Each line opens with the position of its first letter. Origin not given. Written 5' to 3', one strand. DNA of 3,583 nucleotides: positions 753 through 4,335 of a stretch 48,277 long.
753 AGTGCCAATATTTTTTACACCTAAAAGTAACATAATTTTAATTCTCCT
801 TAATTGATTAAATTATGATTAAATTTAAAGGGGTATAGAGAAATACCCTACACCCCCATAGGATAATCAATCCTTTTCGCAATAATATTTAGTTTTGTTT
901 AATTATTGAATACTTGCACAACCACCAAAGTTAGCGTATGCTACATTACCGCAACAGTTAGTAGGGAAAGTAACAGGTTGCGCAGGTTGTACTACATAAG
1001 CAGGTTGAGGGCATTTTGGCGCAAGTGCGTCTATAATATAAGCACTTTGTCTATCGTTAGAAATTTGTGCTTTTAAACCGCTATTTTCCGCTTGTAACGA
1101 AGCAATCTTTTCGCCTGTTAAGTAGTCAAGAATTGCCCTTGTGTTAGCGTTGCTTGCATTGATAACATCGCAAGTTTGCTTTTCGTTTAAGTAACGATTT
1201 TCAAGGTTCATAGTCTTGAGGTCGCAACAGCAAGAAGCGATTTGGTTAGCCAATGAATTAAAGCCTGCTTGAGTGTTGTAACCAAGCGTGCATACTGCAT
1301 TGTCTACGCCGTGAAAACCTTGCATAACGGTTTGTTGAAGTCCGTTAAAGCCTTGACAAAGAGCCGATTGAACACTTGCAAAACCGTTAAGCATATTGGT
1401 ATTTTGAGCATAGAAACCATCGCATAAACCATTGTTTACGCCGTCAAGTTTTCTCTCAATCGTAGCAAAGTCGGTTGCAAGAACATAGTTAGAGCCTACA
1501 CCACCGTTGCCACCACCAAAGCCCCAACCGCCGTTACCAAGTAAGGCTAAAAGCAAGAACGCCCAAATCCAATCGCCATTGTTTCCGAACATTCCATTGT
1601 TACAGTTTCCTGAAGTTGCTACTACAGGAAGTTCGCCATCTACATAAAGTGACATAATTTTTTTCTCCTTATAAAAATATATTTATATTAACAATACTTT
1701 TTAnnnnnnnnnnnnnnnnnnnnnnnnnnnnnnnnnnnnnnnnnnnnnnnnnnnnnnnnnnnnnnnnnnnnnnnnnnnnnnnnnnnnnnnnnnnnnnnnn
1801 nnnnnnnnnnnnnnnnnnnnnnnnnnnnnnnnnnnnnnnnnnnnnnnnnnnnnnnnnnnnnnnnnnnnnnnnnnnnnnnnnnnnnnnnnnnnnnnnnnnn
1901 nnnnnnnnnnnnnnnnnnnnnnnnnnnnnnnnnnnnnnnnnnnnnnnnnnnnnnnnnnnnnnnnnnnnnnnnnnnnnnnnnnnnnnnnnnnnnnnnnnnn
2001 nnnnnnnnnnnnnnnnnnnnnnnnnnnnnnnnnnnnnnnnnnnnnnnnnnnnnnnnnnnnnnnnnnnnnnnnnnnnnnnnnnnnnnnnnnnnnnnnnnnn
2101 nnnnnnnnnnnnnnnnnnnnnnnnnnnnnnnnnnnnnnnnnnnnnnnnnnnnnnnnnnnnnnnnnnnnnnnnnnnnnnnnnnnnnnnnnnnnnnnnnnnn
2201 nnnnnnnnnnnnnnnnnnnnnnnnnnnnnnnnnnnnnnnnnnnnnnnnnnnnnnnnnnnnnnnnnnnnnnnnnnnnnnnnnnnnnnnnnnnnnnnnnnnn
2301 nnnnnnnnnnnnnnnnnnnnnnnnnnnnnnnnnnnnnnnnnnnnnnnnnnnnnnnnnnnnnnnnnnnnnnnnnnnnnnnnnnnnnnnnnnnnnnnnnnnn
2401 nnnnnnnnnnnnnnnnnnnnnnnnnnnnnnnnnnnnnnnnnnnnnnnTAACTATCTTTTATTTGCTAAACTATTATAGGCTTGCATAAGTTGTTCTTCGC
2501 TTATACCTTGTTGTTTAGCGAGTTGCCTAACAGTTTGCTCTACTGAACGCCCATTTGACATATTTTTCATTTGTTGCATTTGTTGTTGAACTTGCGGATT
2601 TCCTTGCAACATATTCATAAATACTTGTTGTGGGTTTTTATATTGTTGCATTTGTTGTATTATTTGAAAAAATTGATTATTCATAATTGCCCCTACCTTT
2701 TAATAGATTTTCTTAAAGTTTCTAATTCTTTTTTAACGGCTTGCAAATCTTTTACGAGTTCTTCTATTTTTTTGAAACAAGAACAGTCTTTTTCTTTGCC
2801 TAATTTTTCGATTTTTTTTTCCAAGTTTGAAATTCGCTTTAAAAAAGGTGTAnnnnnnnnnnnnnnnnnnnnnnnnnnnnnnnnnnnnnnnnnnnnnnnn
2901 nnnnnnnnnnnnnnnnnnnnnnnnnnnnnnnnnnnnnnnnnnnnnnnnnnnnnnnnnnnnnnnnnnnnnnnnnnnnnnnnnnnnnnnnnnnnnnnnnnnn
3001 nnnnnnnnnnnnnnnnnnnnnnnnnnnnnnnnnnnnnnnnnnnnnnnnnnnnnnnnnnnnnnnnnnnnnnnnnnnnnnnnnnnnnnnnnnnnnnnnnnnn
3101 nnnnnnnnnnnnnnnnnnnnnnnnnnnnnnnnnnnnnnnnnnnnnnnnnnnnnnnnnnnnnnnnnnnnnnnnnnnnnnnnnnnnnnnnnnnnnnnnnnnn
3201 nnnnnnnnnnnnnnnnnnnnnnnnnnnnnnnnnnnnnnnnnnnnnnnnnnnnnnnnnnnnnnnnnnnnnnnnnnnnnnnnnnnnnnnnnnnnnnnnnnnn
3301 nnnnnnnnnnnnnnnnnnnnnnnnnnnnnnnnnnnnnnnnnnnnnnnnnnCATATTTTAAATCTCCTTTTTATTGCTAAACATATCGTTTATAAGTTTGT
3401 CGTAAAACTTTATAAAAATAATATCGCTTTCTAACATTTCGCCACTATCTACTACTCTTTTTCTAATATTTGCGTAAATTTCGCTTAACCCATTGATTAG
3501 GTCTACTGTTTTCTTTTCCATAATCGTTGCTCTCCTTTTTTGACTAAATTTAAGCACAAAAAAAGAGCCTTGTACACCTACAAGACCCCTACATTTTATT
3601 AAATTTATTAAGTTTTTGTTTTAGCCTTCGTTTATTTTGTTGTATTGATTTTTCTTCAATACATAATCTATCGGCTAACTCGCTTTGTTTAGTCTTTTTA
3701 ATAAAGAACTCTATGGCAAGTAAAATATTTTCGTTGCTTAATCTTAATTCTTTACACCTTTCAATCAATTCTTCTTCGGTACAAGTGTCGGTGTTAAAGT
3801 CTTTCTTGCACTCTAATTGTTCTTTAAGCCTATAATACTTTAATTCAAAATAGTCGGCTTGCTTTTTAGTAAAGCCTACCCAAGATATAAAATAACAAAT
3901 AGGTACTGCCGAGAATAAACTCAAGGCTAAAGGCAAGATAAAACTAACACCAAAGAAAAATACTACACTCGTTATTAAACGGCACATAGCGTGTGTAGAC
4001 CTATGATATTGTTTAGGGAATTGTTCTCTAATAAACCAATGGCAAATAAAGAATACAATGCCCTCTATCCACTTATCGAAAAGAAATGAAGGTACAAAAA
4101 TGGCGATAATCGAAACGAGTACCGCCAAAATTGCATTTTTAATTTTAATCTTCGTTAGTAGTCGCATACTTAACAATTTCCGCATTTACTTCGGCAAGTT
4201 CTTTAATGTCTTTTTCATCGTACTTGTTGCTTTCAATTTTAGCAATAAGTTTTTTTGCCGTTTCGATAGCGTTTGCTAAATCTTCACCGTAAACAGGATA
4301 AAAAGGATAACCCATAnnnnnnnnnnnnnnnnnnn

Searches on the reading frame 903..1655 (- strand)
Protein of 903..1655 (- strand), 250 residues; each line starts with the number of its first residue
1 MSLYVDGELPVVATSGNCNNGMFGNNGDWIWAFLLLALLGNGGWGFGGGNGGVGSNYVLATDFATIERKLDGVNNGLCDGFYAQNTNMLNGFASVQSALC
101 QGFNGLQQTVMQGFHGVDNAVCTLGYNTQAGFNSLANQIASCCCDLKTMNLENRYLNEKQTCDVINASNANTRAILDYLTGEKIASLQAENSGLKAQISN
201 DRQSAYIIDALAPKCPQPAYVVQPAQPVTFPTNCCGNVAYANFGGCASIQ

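Call 67: search_protein_families(library=pfam, proteins=[window:903-1655:-], max_evalue=0.01)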
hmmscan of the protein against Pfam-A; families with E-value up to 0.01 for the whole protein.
window:903-1655:- (250 aa): 1 family
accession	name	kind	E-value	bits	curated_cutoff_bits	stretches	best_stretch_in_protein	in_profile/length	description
PF01166.23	TSC22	-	0.0097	16.5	30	0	182-201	28-47/57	TSC-22/dip/bun family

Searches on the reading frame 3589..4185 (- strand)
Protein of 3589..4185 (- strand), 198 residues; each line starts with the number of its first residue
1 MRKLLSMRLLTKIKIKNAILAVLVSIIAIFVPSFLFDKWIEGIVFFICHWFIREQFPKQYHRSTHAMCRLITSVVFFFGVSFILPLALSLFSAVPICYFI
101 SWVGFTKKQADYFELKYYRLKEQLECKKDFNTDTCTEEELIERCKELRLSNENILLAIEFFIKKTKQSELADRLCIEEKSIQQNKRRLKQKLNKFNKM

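Call 67: search_protein_families(library=pfam, proteins=[window:3589-4185:-], max_evalue=0.01)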
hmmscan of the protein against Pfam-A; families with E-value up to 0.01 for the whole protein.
window:3589-4185:- (198 aa): 1 family
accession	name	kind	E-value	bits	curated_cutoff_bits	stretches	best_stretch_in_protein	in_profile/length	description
PF04647.20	AgrB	-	7.8e-05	22.5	23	1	18-100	28-114/185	Accessory gene regulator B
